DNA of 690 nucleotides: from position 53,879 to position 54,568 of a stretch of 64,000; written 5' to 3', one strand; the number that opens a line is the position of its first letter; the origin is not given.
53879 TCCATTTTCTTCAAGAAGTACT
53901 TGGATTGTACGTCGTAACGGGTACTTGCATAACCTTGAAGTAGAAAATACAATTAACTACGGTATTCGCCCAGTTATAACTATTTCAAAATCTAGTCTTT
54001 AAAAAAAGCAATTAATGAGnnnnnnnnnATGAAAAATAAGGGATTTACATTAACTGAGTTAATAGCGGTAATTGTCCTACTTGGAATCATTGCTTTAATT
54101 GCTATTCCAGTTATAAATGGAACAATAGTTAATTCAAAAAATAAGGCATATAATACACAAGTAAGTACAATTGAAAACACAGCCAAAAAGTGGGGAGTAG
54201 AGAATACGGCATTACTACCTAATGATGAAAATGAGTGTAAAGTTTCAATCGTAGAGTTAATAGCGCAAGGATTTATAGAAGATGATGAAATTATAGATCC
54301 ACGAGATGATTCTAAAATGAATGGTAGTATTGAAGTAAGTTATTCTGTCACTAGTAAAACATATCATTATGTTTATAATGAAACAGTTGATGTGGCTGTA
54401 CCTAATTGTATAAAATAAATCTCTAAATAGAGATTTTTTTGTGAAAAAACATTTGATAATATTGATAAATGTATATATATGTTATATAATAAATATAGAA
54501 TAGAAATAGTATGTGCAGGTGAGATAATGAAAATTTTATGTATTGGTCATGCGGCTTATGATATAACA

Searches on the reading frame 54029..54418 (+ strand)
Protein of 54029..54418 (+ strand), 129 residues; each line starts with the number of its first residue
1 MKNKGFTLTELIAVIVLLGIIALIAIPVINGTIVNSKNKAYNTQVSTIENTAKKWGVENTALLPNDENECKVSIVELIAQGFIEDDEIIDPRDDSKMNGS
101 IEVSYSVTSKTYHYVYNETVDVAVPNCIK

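Call 3: search_protein_families(library=pfam, proteins=[window:54029-54418:+], max_evalue=0.1)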
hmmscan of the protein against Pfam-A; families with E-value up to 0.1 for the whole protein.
window:54029-54418:+ (129 aa): 3 families
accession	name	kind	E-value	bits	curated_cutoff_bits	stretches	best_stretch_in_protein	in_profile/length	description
PF07963.17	N_methyl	-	1.3e-06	28.2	21.2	1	2-26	3-27/27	Prokaryotic N-terminal methylation motif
PF13800.11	Sigma_reg_N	-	0.028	15.1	26.3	0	9-51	15-53/91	Sigma factor regulator N-terminal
PF11694.13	DUF3290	-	0.044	14.1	31.3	1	13-76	50-113/144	Protein of unknown function (DUF3290)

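Call 4: search_protein_families(library=ncbifam, proteins=[window:54029-54418:+], max_evalue=0.1)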
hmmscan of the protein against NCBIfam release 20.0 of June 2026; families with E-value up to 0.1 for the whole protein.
window:54029-54418:+ (129 aa): 10 families
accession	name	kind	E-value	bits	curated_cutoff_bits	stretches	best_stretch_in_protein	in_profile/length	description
TIGR01710.1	typeII_sec_gspG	equivalog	4.3e-08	33.3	88.85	1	4-68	1-64/134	type II secretion system major pseudopilin GspG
TIGR02532.1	IV_pilin_GFxxxE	domain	1.3e-07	31.2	16.3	1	4-26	2-24/24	prepilin-type N-terminal cleavage/methylation domain-containing protein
NF040999.1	pilin_ComGC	equivalog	6.3e-06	26.3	75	1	4-61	2-59/84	competence type IV pilus major pilin ComGC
NF041775.1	typeIV_PilA_Myxo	equivalog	1.7e-05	24.9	400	1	2-49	9-56/214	type IV pilin protein PilA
NF041013.1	T4P_ComGE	equivalog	0.0003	20.8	49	1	2-45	2-45/83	competence type IV pilus minor pilin ComGE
NF007862.0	PRK10574.1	equivalog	0.00051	20.2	138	1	1-71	2-67/145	prepilin peptidase-dependent pilin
TIGR02596.1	TIGR02596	subfamily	0.016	15.3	70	1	6-47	1-42/196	Verru_Chthon cassette protein D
NF040982.1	ComGD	equivalog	0.033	14.6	70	1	3-43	1-41/139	competence type IV pilus minor pilin ComGD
NF038363.1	SecM_small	equivalog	0.073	13.9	45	1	17-56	15-58/103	secA translation cis-regulator SecM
NF038275.1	Myrrnad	domain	0.091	12.6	40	0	83-111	48-76/81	MyrrNad domain-containing protein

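Call 12: find_encoding_contigs(protein=window:54029-54418:+, flank=10000, max_places=6)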
Protein window:54029-54418:+ (129 aa): 4 contigs read that carry it; 2 places shown.
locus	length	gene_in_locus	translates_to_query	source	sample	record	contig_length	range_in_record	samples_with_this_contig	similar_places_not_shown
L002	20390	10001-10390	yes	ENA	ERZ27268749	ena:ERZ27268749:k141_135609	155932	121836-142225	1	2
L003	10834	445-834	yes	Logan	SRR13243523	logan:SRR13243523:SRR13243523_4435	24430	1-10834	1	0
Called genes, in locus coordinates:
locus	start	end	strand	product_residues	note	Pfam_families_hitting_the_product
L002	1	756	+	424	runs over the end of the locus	PF01018:GTP1_OBG, PF02421:FeoB_N, PF01926:MMR_HSR1, PF09269:DUF1967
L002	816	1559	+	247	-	-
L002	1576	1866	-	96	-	PF02643:DUF192 (weak)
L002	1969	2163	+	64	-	-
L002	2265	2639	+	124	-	PF07811:TadE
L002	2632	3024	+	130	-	PF07811:TadE (weak)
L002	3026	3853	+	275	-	PF01656:CbiA, PF09140:MipZ (weak), PF13614:AAA_31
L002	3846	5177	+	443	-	PF00437:T2SSE, PF27713:UCP018868 (faint)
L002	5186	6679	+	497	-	PF16403:Bact_surface_Ig-like (weak), PF00482:T2SSF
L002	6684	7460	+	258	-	PF00482:T2SSF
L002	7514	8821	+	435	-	PF01225:Mur_ligase, PF08245:Mur_ligase_M, PF02875:Mur_ligase_C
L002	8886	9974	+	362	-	PF07963:N_methyl (weak)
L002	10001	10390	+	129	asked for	PF07963:N_methyl (weak)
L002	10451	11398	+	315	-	PF00294:PfkB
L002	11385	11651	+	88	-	PF01713:Smr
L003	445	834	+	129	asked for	PF07963:N_methyl (weak)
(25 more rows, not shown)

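Call 54: search_solved_structures(query=window:54029-54418:+, max_evalue=1)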
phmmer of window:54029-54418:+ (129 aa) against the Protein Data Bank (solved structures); distinct sequences matched with E-value up to 1: 13.
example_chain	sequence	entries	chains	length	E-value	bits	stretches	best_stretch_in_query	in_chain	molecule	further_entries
7tgg_A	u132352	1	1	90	2.6e-05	27.4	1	3-49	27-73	Geopilin domain 1 protein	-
9egp_A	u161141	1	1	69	0.00011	25.4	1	3-51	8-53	Geopilin domain 1 protein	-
2m7g_A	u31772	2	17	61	0.0013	22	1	6-50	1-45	Geopilin domain 1 protein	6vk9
8pfb_G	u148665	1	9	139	0.009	19.3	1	6-45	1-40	Type IV pilin PilE1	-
9lab_B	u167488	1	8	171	0.01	19.1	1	2-29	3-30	MSHA major pilin subunit MshA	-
1oqw_A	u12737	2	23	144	0.013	18.7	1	6-53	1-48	Fimbrial protein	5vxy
9laa_A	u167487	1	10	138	0.014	18.6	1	4-37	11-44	Type IV pilin protein PilA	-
9hd7_U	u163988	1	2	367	0.022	18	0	17-42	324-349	Chloroplast PsbY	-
8tum_e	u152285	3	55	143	0.057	16.7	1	6-52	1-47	Type IV major pilin protein PilA | Pilin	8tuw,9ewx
3sok_A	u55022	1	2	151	0.073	16.3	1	6-37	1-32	Fimbrial protein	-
5wda_A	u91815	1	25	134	0.073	16.3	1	6-60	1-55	General secretion pathway protein G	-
8tob_GA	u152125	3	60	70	0.15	15.3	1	7-47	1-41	Fimbrial protein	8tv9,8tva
8tj2_C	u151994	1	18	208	0.24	14.6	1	6-52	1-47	Type IV major pilin protein PilA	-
